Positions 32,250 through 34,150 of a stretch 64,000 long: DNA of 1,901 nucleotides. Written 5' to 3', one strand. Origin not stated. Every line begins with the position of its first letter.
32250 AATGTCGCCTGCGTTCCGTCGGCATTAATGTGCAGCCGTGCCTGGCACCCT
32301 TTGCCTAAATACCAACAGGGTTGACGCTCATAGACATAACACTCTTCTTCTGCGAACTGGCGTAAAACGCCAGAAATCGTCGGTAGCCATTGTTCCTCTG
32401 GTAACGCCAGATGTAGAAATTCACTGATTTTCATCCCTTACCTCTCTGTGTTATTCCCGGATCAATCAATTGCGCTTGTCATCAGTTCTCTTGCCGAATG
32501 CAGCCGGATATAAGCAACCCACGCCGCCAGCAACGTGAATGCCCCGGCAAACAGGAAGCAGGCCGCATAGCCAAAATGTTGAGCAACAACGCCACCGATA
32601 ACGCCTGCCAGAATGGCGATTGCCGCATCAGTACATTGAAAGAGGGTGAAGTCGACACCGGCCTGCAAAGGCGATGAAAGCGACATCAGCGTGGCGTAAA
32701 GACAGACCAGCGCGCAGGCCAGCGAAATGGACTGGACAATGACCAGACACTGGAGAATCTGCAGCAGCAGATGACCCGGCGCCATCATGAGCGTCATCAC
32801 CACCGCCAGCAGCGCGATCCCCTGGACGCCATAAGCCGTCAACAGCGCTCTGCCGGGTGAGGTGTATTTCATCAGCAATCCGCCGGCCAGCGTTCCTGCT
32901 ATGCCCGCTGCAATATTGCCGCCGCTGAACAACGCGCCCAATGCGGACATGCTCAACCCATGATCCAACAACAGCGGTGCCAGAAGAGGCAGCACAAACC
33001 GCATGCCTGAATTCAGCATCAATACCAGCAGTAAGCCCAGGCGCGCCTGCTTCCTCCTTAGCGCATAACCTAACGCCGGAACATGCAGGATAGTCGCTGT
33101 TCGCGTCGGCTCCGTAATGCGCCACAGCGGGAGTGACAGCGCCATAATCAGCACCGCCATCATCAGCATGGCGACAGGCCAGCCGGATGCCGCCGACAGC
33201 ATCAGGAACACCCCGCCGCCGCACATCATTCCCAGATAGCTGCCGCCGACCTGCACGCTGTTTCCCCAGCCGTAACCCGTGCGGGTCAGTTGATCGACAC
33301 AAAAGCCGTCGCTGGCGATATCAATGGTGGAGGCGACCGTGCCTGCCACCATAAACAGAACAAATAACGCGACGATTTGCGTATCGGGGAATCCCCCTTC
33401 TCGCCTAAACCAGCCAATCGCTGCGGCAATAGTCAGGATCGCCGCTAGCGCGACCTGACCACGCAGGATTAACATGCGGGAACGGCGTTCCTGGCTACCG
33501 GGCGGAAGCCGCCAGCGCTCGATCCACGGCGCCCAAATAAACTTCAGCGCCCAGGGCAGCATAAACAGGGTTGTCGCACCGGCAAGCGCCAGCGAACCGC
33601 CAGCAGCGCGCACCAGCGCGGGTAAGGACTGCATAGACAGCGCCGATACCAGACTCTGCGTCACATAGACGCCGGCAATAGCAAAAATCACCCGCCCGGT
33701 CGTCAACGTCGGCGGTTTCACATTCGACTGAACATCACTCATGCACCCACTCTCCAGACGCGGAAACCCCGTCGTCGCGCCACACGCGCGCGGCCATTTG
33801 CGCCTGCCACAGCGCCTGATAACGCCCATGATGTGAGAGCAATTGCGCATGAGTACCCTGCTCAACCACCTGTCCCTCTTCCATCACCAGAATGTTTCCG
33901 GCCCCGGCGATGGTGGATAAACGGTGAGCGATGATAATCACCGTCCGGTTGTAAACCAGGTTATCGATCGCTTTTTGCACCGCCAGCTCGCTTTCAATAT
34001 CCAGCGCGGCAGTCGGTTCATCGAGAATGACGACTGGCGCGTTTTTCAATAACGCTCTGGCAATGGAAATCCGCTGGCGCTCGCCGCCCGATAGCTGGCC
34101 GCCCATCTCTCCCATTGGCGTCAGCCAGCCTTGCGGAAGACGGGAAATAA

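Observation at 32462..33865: ybtX start-site ambiguity within the ybtPQXS operon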

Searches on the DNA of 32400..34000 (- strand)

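Call 5: search_dna_similar(query=window:32400-34000:-, collection=ecoli_genomes, mode=near, max_rows=30, rows=spread)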
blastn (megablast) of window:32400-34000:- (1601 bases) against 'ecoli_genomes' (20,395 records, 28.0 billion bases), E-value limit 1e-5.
Records with a match: 2267; places in all: 2270; records where one place covers at least 80% of the query: 2266.
Genomes with a match: 2267 of 5426; with a place that covers at least 80% of the query: 2266. Places per genome that has any: lowest 1, median 1, highest 2. On chromosomes: 2266 places; on plasmids: 4.
Best place of each record, by identity: >=99% 2115; 95-99% 151; 90-95% 1.
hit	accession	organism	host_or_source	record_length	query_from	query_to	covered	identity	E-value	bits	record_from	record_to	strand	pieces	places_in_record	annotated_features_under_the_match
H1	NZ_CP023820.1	Escherichia coli strain 7/2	Homo sapiens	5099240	1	1601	100%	100.0%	0e+0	2957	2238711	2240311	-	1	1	ybtX: yersiniabactin-associated zinc MFS transporter YbtX | ybtQ: yersiniabactin ABC transporter ATP-binding/permease protein YbtQ | ybtS: yersiniabactin biosynthesis salicylate synthase Irp9/YbtS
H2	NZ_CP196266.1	Escherichia coli strain ECE204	Homo sapiens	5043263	1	1601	100%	100.0%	0e+0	2957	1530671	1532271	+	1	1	ybtX: yersiniabactin-associated zinc MFS transporter YbtX | ybtQ: yersiniabactin ABC transporter ATP-binding/permease protein YbtQ | ybtS: yersiniabactin biosynthesis salicylate synthase Irp9/YbtS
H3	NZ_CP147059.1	Escherichia coli strain JKHS016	hospital wastewater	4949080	1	1601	100%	99.9%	0e+0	2952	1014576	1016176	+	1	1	ybtX: yersiniabactin-associated zinc MFS transporter YbtX | ybtQ: yersiniabactin ABC transporter ATP-binding/permease protein YbtQ | ybtS: yersiniabactin biosynthesis salicylate synthase Irp9/YbtS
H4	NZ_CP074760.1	Escherichia coli strain DEC9B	Homo sapiens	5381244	1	1601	100%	99.8%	0e+0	2935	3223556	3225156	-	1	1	ybtX: yersiniabactin-associated zinc MFS transporter YbtX | ybtQ: yersiniabactin ABC transporter ATP-binding/permease protein YbtQ | ybtS: yersiniabactin biosynthesis salicylate synthase Irp9/YbtS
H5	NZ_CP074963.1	Escherichia coli strain 00_3305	Homo sapiens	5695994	1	1601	100%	99.7%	0e+0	2929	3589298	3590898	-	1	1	ybtX: yersiniabactin-associated zinc MFS transporter YbtX | ybtQ: yersiniabactin ABC transporter ATP-binding/permease protein YbtQ | ybtS: yersiniabactin biosynthesis salicylate synthase Irp9/YbtS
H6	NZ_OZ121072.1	Escherichia coli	Homo sapiens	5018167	1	1601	100%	99.6%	0e+0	2924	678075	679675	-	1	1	ybtX: yersiniabactin-associated zinc MFS transporter YbtX | ybtQ: yersiniabactin ABC transporter ATP-binding/permease protein YbtQ | ybtS: yersiniabactin biosynthesis salicylate synthase Irp9/YbtS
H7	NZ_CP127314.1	Escherichia coli strain C25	Bos taurus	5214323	1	1601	100%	99.6%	0e+0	2918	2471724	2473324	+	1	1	ybtX: yersiniabactin-associated zinc MFS transporter YbtX | ybtQ: yersiniabactin ABC transporter ATP-binding/permease protein YbtQ | ybtS: yersiniabactin biosynthesis salicylate synthase Irp9/YbtS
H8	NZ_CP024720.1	Escherichia coli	Bos mutus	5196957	1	1601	100%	99.5%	0e+0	2913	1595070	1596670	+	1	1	ybtX: yersiniabactin-associated zinc MFS transporter YbtX | ybtQ: yersiniabactin ABC transporter ATP-binding/permease protein YbtQ | ybtS: yersiniabactin biosynthesis salicylate synthase Irp9/YbtS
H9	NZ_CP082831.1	Escherichia coli strain SCAID WND1-2021 (1/128)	Homo sapiens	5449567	1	1601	100%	99.5%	0e+0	2913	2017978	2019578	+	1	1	ybtX: yersiniabactin-associated zinc MFS transporter YbtX | ybtQ: yersiniabactin ABC transporter ATP-binding/permease protein YbtQ | ybtS: yersiniabactin biosynthesis salicylate synthase Irp9/YbtS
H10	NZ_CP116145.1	Escherichia coli strain DETEC-P622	ICU patient rectal swab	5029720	1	1601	100%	99.5%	0e+0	2913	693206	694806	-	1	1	ybtX: yersiniabactin-associated zinc MFS transporter YbtX | ybtQ: yersiniabactin ABC transporter ATP-binding/permease protein YbtQ | ybtS: yersiniabactin biosynthesis salicylate synthase Irp9/YbtS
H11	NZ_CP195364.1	Escherichia coli strain 24AR0070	Homo sapiens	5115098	1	1601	100%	99.5%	0e+0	2913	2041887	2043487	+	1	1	ybtX: yersiniabactin-associated zinc MFS transporter YbtX | ybtQ: yersiniabactin ABC transporter ATP-binding/permease protein YbtQ | ybtS: yersiniabactin biosynthesis salicylate synthase Irp9/YbtS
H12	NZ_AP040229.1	Escherichia coli strain NR379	Homo sapiens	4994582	1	1601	100%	99.5%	0e+0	2913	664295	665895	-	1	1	ybtX: yersiniabactin-associated zinc MFS transporter YbtX | ybtQ: yersiniabactin ABC transporter ATP-binding/permease protein YbtQ | ybtS: yersiniabactin biosynthesis salicylate synthase Irp9/YbtS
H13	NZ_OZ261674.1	Escherichia coli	restricted access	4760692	1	1601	100%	99.5%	0e+0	2913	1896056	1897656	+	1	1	ybtX: yersiniabactin-associated zinc MFS transporter YbtX | ybtQ: yersiniabactin ABC transporter ATP-binding/permease protein YbtQ | ybtS: yersiniabactin biosynthesis salicylate synthase Irp9/YbtS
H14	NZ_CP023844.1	Escherichia coli strain 4/1-1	Homo sapiens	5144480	1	1601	100%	99.4%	0e+0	2907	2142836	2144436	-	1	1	ybtX: yersiniabactin-associated zinc MFS transporter YbtX | ybtQ: yersiniabactin ABC transporter ATP-binding/permease protein YbtQ | ybtS: yersiniabactin biosynthesis salicylate synthase Irp9/YbtS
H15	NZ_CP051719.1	Escherichia coli strain SCU-116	Homo sapiens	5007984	1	1601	100%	99.4%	0e+0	2902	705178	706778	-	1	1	ybtX: yersiniabactin-associated zinc MFS transporter YbtX | ybtQ: yersiniabactin ABC transporter ATP-binding/permease protein YbtQ | ybtS: yersiniabactin biosynthesis salicylate synthase Irp9/YbtS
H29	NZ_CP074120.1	Escherichia coli strain EC16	ascites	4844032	1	1601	100%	97.3%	0e+0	2719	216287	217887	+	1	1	ybtX: yersiniabactin-associated zinc MFS transporter YbtX | ybtQ: yersiniabactin ABC transporter ATP-binding/permease protein YbtQ | ybtS: yersiniabactin biosynthesis salicylate synthase Irp9/YbtS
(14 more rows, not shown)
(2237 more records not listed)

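Call 6: get_annotated_region(hit=H1, flank=3000)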
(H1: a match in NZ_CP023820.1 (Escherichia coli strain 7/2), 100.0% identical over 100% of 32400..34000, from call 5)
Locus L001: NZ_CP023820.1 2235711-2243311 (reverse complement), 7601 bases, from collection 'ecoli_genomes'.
description: Escherichia coli strain 7/2 chromosome, complete genome
organism: Escherichia coli strain 7/2 (NCBI taxid 562)
replicon: chromosome; assembly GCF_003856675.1
host: Homo sapiens; source: feces; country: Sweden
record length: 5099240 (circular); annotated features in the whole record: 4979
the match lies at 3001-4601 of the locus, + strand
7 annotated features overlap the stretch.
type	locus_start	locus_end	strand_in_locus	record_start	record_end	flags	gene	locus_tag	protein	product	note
CDS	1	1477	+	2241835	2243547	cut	ybtP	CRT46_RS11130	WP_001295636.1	yersiniabactin ABC transporter ATP-binding/permease protein YbtP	-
CDS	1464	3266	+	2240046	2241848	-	ybtQ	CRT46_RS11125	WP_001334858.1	yersiniabactin ABC transporter ATP-binding/permease protein YbtQ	-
CDS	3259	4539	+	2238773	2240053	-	ybtX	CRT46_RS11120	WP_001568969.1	yersiniabactin-associated zinc MFS transporter YbtX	-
CDS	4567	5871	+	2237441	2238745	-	ybtS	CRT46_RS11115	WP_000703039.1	yersiniabactin biosynthesis salicylate synthase Irp9/YbtS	-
CDS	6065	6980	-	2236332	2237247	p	-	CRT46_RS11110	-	tyrosine-type recombinase/integrase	frameshifted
tRNA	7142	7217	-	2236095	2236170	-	-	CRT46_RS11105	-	tRNA-Asn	-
CDS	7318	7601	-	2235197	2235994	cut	mtfA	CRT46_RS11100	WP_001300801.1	DgsA anti-repressor MtfA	-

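Call 7: get_annotated_region(hit=H29, flank=3000)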
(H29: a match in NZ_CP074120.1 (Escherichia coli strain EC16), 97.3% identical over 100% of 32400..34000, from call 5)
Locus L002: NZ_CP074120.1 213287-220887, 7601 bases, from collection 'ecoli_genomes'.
description: Escherichia coli strain EC16 chromosome, complete genome
organism: Escherichia coli strain EC16 (NCBI taxid 562)
replicon: chromosome; assembly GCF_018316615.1
host: -; source: ascites; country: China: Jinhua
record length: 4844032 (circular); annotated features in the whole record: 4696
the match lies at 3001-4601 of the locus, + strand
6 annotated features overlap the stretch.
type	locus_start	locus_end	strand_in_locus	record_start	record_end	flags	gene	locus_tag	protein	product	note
CDS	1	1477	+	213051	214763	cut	ybtP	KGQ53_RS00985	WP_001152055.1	yersiniabactin ABC transporter ATP-binding/permease protein YbtP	-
CDS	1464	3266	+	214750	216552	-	ybtQ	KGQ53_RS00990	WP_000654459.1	yersiniabactin ABC transporter ATP-binding/permease protein YbtQ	-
CDS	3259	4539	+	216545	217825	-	ybtX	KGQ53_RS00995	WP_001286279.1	yersiniabactin-associated zinc MFS transporter YbtX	-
CDS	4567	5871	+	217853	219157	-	ybtS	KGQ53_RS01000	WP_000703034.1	yersiniabactin biosynthesis salicylate synthase Irp9/YbtS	-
CDS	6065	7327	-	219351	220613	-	-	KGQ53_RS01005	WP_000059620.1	tyrosine-type recombinase/integrase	-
tRNA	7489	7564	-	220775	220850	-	-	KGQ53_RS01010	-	tRNA-Asn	-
